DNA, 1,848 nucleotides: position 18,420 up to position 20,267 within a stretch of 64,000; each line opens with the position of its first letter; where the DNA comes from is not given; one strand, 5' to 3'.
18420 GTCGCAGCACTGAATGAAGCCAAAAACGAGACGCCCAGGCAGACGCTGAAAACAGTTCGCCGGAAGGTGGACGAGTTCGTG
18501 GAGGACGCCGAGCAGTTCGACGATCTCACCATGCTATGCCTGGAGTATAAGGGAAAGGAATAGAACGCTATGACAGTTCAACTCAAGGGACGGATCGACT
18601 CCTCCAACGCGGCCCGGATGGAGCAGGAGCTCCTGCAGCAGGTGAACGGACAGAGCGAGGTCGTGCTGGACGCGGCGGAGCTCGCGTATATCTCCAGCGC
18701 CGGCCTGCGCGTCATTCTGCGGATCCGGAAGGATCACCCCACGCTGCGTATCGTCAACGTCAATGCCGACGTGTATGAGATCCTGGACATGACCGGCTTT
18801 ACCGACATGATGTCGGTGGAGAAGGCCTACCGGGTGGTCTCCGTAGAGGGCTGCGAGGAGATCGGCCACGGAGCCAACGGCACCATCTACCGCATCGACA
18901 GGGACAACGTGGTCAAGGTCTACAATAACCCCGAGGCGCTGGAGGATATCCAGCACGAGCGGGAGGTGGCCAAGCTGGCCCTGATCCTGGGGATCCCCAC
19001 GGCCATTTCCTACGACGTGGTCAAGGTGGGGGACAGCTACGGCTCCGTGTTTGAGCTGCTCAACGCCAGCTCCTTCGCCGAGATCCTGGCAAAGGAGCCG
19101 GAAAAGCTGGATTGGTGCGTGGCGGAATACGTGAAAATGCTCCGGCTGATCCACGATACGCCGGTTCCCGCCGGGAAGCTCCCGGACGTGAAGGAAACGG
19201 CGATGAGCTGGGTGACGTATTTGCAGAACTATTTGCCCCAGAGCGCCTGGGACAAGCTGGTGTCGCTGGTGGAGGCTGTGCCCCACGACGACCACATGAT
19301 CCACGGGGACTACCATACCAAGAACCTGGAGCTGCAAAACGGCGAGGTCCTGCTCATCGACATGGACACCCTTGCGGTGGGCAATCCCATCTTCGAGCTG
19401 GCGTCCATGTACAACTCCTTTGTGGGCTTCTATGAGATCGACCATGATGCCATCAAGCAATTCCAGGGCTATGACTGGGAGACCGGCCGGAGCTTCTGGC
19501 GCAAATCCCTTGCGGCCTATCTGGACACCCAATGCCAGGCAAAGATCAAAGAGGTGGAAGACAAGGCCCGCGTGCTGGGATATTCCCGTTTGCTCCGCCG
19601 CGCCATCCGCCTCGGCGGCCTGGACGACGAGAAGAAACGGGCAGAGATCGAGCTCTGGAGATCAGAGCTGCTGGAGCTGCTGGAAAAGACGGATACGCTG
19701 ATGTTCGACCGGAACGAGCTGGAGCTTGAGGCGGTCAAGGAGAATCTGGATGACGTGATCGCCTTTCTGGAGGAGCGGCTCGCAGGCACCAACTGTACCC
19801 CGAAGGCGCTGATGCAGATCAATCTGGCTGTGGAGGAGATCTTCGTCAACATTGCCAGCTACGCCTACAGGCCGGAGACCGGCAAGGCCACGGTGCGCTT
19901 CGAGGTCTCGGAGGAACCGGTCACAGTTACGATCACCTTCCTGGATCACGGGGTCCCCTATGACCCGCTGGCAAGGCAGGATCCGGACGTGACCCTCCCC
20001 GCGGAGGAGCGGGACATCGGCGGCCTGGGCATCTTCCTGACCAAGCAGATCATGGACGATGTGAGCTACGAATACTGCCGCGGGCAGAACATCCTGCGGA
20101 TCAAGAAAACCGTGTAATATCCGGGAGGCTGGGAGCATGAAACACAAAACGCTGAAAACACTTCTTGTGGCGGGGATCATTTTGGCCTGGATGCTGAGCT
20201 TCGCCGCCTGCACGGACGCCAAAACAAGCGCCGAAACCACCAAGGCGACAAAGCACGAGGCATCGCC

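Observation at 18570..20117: Single polypeptide combining STAS, an APH/choline-kinase-fold phosphotransferase and an RsbW-like ATPase domain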

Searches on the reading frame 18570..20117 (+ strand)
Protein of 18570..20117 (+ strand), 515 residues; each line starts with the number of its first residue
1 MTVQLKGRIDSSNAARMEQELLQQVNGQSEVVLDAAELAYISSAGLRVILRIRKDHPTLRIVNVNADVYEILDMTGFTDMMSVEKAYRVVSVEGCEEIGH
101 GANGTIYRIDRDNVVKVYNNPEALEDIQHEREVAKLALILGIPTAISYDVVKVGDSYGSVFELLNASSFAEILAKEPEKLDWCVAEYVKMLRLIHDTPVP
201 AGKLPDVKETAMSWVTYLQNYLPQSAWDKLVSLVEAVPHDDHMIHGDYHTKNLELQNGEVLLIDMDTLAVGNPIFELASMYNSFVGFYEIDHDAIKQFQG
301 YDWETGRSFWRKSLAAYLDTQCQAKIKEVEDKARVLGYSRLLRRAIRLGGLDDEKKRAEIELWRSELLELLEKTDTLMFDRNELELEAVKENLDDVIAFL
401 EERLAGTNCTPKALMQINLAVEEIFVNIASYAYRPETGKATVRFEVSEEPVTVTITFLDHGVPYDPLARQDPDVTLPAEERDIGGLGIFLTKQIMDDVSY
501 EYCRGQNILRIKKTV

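Call 3: search_protein_families(library=pfam, proteins=[window:18570-20117:+], max_evalue=0.01)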
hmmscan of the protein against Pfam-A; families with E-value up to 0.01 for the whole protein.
window:18570-20117:+ (515 aa): 4 families
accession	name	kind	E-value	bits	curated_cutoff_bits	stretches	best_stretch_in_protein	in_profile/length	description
PF13581.12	HATPase_c_2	-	3e-24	85.9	27.4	1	388-513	3-127/127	Histidine kinase-like ATPase domain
PF01636.29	APH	-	1.8e-14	54.5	23.2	1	95-287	2-215/239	Phosphotransferase enzyme family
PF01740.26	STAS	-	2.6e-12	46.9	22.6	1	2-84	12-100/106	STAS domain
PF13466.11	STAS_2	-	3.4e-11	43.6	29.2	1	3-77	1-79/80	STAS domain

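Call 4: search_protein_families(library=ncbifam, proteins=[window:18570-20117:+], max_evalue=0.01)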
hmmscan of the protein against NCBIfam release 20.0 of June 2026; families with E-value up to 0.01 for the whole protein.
window:18570-20117:+ (515 aa): 9 families
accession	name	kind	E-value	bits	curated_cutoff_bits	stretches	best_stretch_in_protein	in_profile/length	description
TIGR02172.1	Fb_sc_TIGR02172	paralog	1.8e-25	90.1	228.2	1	96-284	7-196/226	TIGR02172 family protein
TIGR00377.1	ant_ant_sig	superfamily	1.6e-13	50.4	53.45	1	2-85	15-104/108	anti-sigma factor antagonist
NF003144.0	PRK04069.1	equivalog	4.1e-09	36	145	1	416-511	42-140/161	anti-sigma B factor RsbW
TIGR01924.1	rsbW_low_gc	equivalog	5.3e-08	32.5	155.05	1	413-507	39-136/159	anti-sigma B factor RsbW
TIGR02886.1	spore_II_AA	equivalog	5.1e-07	29.6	114.75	1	2-85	11-100/106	anti-sigma F factor antagonist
NF041045.1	RsbA_anti_sig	subfamily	8.4e-06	25.2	210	1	387-500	185-288/303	anti-sigma factor RsbA family regulatory protein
TIGR02906.1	spore_CotS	subfamily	0.00011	21.3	172.7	1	231-285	178-232/314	CotS family spore coat protein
TIGR01925.2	spIIAB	equivalog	0.00074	19.4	135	1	388-501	9-121/137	anti-sigma F factor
TIGR03724.2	arch_bud32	equivalog_domain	0.0016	18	125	1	236-265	99-128/193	KEOPS complex kinase/ATPase Bud32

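Call 5: find_homologous_proteins(query=window:18570-20114:+, max_evalue=0.00001)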
Query window:18570-20114:+ (515 aa): 7996 proteins with E <= 0.00001 among 8000 candidates; the best 120 are listed.
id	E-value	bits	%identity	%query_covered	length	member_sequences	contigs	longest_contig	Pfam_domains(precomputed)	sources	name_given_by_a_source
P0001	0.0e+0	1141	99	100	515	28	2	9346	PF01740.27,PF13581.13,PF01636.30,PF13466.13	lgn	-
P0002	1.1e-286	969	84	100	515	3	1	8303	PF01740.27,PF13581.13,PF01636.30,PF13466.13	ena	-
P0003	9.2e-285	963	83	100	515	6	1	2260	PF01740.27,PF13581.13,PF01636.30,PF13466.13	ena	-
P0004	1.4e-284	962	83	100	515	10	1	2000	PF01740.27,PF13581.13,PF01636.30,PF13466.13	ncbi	-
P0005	2.2e-283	958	82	100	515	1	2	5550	PF01740.27,PF13581.13,PF01636.30,PF13466.13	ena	-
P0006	2.7e-282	955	82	100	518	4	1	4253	PF01740.27,PF13581.13,PF01636.30,PF13466.13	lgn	-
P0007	7.6e-272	920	80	100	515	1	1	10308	PF01740.27,PF13581.13,PF01636.30,PF13466.13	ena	-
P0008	2.2e-269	912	78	100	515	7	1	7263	PF01740.27,PF13581.13,PF01636.30,PF13466.13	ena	-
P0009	2.0e-267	906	78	100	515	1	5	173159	PF01740.27,PF13581.13,PF01636.30,PF13466.13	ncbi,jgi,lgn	jgi:uncharacterized protein (TIGR02172 family)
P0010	1.1e-266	903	77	100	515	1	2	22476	PF01740.27,PF13581.13,PF01636.30,PF13466.13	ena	-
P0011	2.3e-265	899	77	100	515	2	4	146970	PF01740.27,PF13581.13,PF01636.30,PF13466.13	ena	-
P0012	5.2e-264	894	76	100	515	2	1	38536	PF01740.27,PF13581.13,PF01636.30,PF13466.13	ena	-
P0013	6.7e-264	894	76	100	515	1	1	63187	PF01740.27,PF13581.13,PF01636.30,PF13466.13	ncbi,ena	-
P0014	9.6e-264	894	76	100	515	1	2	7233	PF01740.27,PF13581.13,PF01636.30,PF13466.13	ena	-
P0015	7.7e-263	891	76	100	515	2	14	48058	PF01740.27,PF13581.13,PF01636.30,PF13466.13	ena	-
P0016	1.4e-262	890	75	100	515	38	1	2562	PF01740.27,PF13581.13,PF01636.30,PF13466.13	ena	-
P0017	2.9e-262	889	75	100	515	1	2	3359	PF01740.27,PF13581.13,PF01636.30,PF13466.13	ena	-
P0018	3.7e-262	888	76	100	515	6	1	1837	PF01740.27,PF13581.13,PF01636.30,PF13466.13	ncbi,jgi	jgi:uncharacterized protein (TIGR02172 family)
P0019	1.9e-261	886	77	100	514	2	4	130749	PF01740.27,PF13581.13,PF01636.30,PF13466.13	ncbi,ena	-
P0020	8.2e-261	884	75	100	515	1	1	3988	PF01740.27,PF13581.13,PF01636.30,PF13466.13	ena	-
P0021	3.0e-260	882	75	100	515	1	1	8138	PF01740.27,PF13581.13,PF01636.30,PF13466.13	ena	-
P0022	3.8e-260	882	76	100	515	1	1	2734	PF01740.27,PF13581.13,PF01636.30,PF13466.13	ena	-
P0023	1.6e-259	880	74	100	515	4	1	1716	PF01740.27,PF13581.13,PF01636.30,PF13466.13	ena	-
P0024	2.1e-259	879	74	100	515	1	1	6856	PF01740.27,PF13581.13,PF01636.30,PF13466.13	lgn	-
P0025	4.5e-258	875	75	100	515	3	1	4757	PF01740.27,PF13581.13,PF01636.30,PF13466.13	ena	-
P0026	1.3e-256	870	74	100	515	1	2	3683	PF01740.27,PF13581.13,PF01636.30,PF13466.13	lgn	-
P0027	1.0e-254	864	73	100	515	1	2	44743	PF01740.27,PF13581.13,PF01636.30,PF13466.13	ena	-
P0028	1.2e-254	864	74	100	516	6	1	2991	PF01740.27,PF13581.13,PF01636.30,PF13466.13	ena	-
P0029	1.3e-254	863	73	100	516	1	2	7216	PF01740.27,PF13581.13,PF01636.30,PF13466.13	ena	-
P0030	1.4e-254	863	74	100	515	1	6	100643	PF01740.27,PF13581.13,PF01636.30,PF13466.13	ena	-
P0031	2.8e-254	862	73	100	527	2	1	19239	PF01740.27,PF13581.13,PF01636.30,PF13466.13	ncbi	-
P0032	5.4e-254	861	72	100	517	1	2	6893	PF01740.27,PF13581.13,PF01636.30,PF13466.13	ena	-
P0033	1.6e-253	860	74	100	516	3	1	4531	PF01740.27,PF13581.13,PF01636.30,PF13466.13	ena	-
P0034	2.9e-253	859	73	100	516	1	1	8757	PF01740.27,PF13581.13,PF01636.30,PF13466.13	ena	-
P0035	3.2e-253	859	74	100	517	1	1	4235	PF01740.27,PF13581.13,PF01636.30,PF13466.13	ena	-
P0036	4.9e-253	858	72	100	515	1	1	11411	PF01740.27,PF13581.13,PF01636.30,PF13466.13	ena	-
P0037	9.2e-253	857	74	100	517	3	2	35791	PF01740.27,PF13581.13,PF01636.30,PF13466.13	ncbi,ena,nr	ncbi:MAG: anti-sigma factor antagonist [Lachnospiraceae bacterium]|nr:anti-sigma factor antagonist [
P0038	2.1e-252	856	73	100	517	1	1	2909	PF01740.27,PF13581.13,PF01636.30,PF13466.13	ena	-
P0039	3.9e-252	855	73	100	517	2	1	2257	PF01740.27,PF13581.13,PF01636.30,PF13466.13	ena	-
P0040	6.8e-252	855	73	100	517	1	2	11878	PF01740.27,PF13581.13,PF01636.30,PF13466.13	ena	-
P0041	6.9e-252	855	73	100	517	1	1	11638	PF01740.27,PF13581.13,PF01636.30,PF13466.13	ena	-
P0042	7.7e-252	854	72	100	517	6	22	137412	PF01740.27,PF13581.13,PF01636.30,PF13466.13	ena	-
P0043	1.2e-251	854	73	100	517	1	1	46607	PF01740.27,PF13581.13,PF01636.30,PF13466.13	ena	-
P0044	1.2e-251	854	74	100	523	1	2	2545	PF01740.27,PF13581.13,PF01636.30,PF13466.13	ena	-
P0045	1.6e-251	853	72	100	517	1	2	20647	PF01740.27,PF13581.13,PF01636.30,PF13466.13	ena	-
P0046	2.4e-251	853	73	100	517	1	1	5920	PF01740.27,PF13581.13,PF01636.30,PF13466.13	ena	-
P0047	2.4e-251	853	73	100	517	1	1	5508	PF01740.27,PF13581.13,PF01636.30,PF13466.13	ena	-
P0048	3.0e-251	852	73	100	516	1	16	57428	PF01740.27,PF13581.13,PF01636.30,PF13466.13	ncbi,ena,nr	ncbi:MAG: ATP-binding protein [Oscillospiraceae bacterium]|nr:ATP-binding protein [Oscillospiraceae 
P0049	3.2e-251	852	73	100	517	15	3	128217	PF01740.27,PF13581.13,PF01636.30,PF13466.13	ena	-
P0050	3.6e-251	852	72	100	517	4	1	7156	PF01740.27,PF13581.13,PF01636.30,PF13466.13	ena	-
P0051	5.1e-251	852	73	100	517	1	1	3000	PF01740.27,PF13581.13,PF01636.30,PF13466.13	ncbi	-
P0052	6.1e-251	851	73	100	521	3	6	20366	PF01740.27,PF13581.13,PF01636.30,PF13466.13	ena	-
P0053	6.3e-251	851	73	100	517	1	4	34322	PF01740.27,PF13581.13,PF01636.30,PF13466.13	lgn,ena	-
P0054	9.4e-251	851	72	100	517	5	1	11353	PF01740.27,PF13581.13,PF01636.30,PF13466.13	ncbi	-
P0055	9.4e-251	851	72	100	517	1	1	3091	PF01740.27,PF13581.13,PF01636.30,PF13466.13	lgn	-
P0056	9.7e-251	851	73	100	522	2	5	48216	PF01740.27,PF13581.13,PF01636.30,PF13466.13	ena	-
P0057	1.0e-250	851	73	100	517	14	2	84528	PF01740.27,PF13581.13,PF01636.30,PF13466.13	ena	-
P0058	1.3e-250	850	73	100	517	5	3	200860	PF01740.27,PF13581.13,PF01636.30,PF13466.13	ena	-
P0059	1.4e-250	850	73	100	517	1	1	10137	PF01740.27,PF13581.13,PF01636.30,PF13466.13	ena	-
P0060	1.4e-250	850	73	100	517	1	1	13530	PF01740.27,PF13581.13,PF01636.30,PF13466.13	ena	-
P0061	1.6e-250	850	73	100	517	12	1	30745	PF01740.27,PF13581.13,PF01636.30,PF13466.13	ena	-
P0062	1.9e-250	850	72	100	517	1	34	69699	PF01740.27,PF13581.13,PF01636.30,PF13466.13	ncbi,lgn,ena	-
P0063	2.0e-250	850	72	100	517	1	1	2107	PF01740.27,PF13581.13,PF01636.30,PF13466.13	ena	-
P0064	2.1e-250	850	73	100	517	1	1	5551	PF01740.27,PF13581.13,PF01636.30,PF13466.13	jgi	-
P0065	2.4e-250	849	72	100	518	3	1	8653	PF01740.27,PF13581.13,PF01636.30,PF13466.13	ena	-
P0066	2.4e-250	849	72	100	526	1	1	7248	PF01740.27,PF13581.13,PF01636.30,PF13466.13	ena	-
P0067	2.4e-250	849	73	100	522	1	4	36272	PF01740.27,PF13581.13,PF01636.30,PF13466.13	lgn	-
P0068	2.5e-250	849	72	100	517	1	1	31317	PF01740.27,PF13581.13,PF01636.30,PF13466.13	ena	-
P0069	2.5e-250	849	71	100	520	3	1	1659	PF01740.27,PF13581.13,PF01636.30,PF13466.13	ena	-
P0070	2.8e-250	849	72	100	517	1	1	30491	PF01740.27,PF13581.13,PF01636.30,PF13466.13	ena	-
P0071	3.4e-250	849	72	100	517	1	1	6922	PF01740.27,PF13581.13,PF01636.30,PF13466.13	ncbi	-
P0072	3.7e-250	849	73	100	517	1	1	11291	PF01740.27,PF13581.13,PF01636.30,PF13466.13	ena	-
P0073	3.8e-250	849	72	100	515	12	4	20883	PF01740.27,PF13581.13,PF01636.30,PF13466.13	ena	-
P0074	5.4e-250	848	73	100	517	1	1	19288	PF01740.27,PF13581.13,PF01636.30,PF13466.13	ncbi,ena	-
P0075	6.1e-250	848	73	100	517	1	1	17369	PF01740.27,PF13581.13,PF01636.30,PF13466.13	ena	-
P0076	8.1e-250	848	73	100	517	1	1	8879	PF01740.27,PF13581.13,PF01636.30,PF13466.13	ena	-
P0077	9.2e-250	847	72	100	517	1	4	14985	PF01740.27,PF13581.13,PF01636.30,PF13466.13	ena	-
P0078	9.9e-250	847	72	100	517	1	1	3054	PF01740.27,PF13581.13,PF01636.30,PF13466.13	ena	-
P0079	1.0e-249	847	73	100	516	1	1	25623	PF01740.27,PF13581.13,PF01636.30,PF13466.13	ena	-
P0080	1.8e-249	847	72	100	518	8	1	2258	PF01740.27,PF13581.13,PF01636.30,PF13466.13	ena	-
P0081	2.9e-249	846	72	100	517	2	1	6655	PF01740.27,PF13581.13,PF01636.30,PF13466.13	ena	-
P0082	3.1e-249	846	73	100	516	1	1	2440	PF01740.27,PF13581.13,PF01636.30,PF13466.13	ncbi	-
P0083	3.9e-249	845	70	100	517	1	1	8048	PF01740.27,PF13581.13,PF01636.30,PF13466.13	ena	-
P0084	4.3e-249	845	71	100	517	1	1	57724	PF01740.27,PF13581.13,PF01636.30,PF13466.13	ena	-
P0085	4.4e-249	845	71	100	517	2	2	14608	PF01740.27,PF13581.13,PF01636.30,PF13466.13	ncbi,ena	-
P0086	4.8e-249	845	71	100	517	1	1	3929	PF01740.27,PF13581.13,PF01636.30,PF13466.13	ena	-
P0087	5.8e-249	845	72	100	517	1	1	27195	PF01740.27,PF13581.13,PF01636.30,PF13466.13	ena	-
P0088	5.8e-249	845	73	100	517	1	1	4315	PF01740.27,PF13581.13,PF01636.30,PF13466.13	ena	-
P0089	5.8e-249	845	71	100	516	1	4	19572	PF01740.27,PF13581.13,PF01636.30,PF13466.13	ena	-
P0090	6.3e-249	845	71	100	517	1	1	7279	PF01740.27,PF13581.13,PF01636.30,PF13466.13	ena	-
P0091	6.3e-249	845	71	100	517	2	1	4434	PF01740.27,PF13581.13,PF01636.30,PF13466.13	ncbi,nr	ncbi:MAG: anti-sigma factor antagonist [Oscillospiraceae bacterium]|nr:anti-sigma factor antagonist 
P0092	8.3e-249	844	72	100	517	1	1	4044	PF01740.27,PF13581.13,PF01636.30,PF13466.13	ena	-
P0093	8.5e-249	844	73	100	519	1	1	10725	PF01740.27,PF13581.13,PF01636.30,PF13466.13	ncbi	-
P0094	8.8e-249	844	73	100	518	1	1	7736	PF01740.27,PF13581.13,PF01636.30,PF13466.13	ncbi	-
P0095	1.2e-248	844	72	100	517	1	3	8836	PF01740.27,PF13581.13,PF01636.30,PF13466.13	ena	-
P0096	1.2e-248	844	71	100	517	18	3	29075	PF01740.27,PF13581.13,PF01636.30,PF13466.13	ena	-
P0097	1.2e-248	844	72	100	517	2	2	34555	PF01740.27,PF13581.13,PF01636.30,PF13466.13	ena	-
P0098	1.2e-248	844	71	100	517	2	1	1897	PF01740.27,PF13581.13,PF01636.30,PF13466.13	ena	-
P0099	1.3e-248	844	73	100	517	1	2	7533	PF01740.27,PF13581.13,PF01636.30,PF13466.13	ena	-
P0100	2.7e-248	843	72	100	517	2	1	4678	PF01740.27,PF13581.13,PF01636.30,PF13466.13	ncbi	-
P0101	3.8e-248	842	71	100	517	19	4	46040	PF01740.27,PF13581.13,PF01636.30,PF13466.13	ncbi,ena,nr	ncbi:MAG: anti-sigma factor antagonist [Oscillospiraceae bacterium]|nr:anti-sigma factor antagonist 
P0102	4.0e-248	842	72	100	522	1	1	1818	PF01740.27,PF13581.13,PF01636.30,PF13466.13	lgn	-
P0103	4.0e-248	842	73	100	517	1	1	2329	PF01740.27,PF13581.13,PF01636.30,PF13466.13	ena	-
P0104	4.4e-248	842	72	100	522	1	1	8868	PF01740.27,PF13581.13,PF01636.30,PF13466.13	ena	-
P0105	4.6e-248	842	72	100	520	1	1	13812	PF01740.27,PF13581.13,PF01636.30,PF13466.13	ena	-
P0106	4.7e-248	842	71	100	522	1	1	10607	PF01740.27,PF13581.13,PF01636.30,PF13466.13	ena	-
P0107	5.6e-248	842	72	100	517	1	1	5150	PF01740.27,PF13581.13,PF01636.30,PF13466.13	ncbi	-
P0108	6.1e-248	841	72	100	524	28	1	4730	PF01740.27,PF13581.13,PF01636.30,PF13466.13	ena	-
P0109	6.6e-248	841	71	100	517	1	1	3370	PF01740.27,PF13581.13,PF01636.30,PF13466.13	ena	-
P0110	6.6e-248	841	70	100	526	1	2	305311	PF01740.27,PF13581.13,PF01636.30,PF13466.13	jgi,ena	-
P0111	8.0e-248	841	72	100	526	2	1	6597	PF01740.27,PF13581.13,PF01636.30,PF13466.13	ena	-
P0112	8.2e-248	841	71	100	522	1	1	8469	PF01740.27,PF13581.13,PF01636.30,PF13466.13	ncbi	-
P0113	9.3e-248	841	72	100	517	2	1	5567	PF01740.27,PF13581.13,PF01636.30,PF13466.13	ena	-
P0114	9.5e-248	841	70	100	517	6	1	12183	PF01740.27,PF13581.13,PF01636.30,PF13466.13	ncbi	-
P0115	1.1e-247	841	72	100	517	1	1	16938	PF01740.27,PF13581.13,PF01636.30,PF13466.13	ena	-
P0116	1.1e-247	841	72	100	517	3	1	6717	PF01740.27,PF13581.13,PF01636.30,PF13466.13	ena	-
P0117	1.1e-247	841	71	100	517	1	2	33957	PF01740.27,PF13581.13,PF01636.30,PF13466.13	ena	-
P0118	1.2e-247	841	70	100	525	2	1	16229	PF01740.27,PF13581.13,PF01636.30,PF13466.13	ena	-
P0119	1.4e-247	840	72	100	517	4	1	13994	PF01740.27,PF13581.13,PF01636.30,PF13466.13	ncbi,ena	-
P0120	1.5e-247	840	71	100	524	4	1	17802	PF01740.27,PF13581.13,PF01636.30,PF13466.13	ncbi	-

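Call 7: search_solved_structures(query=window:18570-20114:+, max_evalue=1, show_alignments=3)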
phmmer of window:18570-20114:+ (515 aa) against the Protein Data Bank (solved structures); distinct sequences matched with E-value up to 1: 16.
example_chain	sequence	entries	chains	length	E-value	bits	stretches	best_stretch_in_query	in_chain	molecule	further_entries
4hyl_A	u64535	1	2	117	1.4e-07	33.8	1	3-92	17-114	Stage II sporulation protein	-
6m36_A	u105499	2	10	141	7.1e-05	24.9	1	412-508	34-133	Serine-protein kinase RsbW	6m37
3w0m_A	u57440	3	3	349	0.0079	18.1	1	225-281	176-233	Hygromycin-B 4-O-kinase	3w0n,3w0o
3w0r_A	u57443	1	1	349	0.011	17.7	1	225-281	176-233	Hygromycin-B 4-O-kinase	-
1sbo_A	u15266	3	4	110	0.011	17.6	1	3-56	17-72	Putative anti-sigma factor antagonist TM1442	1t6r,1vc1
3w0q_A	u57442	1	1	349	0.096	14.6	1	225-281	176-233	Hygromycin-B 4-O-kinase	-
3w0p_A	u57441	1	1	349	0.1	14.5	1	225-281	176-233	Hygromycin-B 4-O-kinase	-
1th8_A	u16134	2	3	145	0.12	14.3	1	388-501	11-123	Anti-sigma F factor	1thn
6m36_B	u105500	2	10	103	0.14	14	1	3-83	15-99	Anti-sigma-B factor antagonist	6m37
1auz_A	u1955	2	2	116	0.18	13.7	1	2-85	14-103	SPOIIAA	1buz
1th8_B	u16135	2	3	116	0.28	13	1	2-85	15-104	Anti-sigma F factor antagonist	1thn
3hry_A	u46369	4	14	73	0.32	12.8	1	107-168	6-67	Prevent host death protein | Antitoxin phd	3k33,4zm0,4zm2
3w0s_A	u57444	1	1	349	0.5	12.2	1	225-281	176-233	Hygromycin-B 4-O-kinase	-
3tyk_A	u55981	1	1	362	0.53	12.1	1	225-281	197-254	Hygromycin-B 4-O-kinase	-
3kh2_E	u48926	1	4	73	0.6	11.9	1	107-168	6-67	Prevent host death protein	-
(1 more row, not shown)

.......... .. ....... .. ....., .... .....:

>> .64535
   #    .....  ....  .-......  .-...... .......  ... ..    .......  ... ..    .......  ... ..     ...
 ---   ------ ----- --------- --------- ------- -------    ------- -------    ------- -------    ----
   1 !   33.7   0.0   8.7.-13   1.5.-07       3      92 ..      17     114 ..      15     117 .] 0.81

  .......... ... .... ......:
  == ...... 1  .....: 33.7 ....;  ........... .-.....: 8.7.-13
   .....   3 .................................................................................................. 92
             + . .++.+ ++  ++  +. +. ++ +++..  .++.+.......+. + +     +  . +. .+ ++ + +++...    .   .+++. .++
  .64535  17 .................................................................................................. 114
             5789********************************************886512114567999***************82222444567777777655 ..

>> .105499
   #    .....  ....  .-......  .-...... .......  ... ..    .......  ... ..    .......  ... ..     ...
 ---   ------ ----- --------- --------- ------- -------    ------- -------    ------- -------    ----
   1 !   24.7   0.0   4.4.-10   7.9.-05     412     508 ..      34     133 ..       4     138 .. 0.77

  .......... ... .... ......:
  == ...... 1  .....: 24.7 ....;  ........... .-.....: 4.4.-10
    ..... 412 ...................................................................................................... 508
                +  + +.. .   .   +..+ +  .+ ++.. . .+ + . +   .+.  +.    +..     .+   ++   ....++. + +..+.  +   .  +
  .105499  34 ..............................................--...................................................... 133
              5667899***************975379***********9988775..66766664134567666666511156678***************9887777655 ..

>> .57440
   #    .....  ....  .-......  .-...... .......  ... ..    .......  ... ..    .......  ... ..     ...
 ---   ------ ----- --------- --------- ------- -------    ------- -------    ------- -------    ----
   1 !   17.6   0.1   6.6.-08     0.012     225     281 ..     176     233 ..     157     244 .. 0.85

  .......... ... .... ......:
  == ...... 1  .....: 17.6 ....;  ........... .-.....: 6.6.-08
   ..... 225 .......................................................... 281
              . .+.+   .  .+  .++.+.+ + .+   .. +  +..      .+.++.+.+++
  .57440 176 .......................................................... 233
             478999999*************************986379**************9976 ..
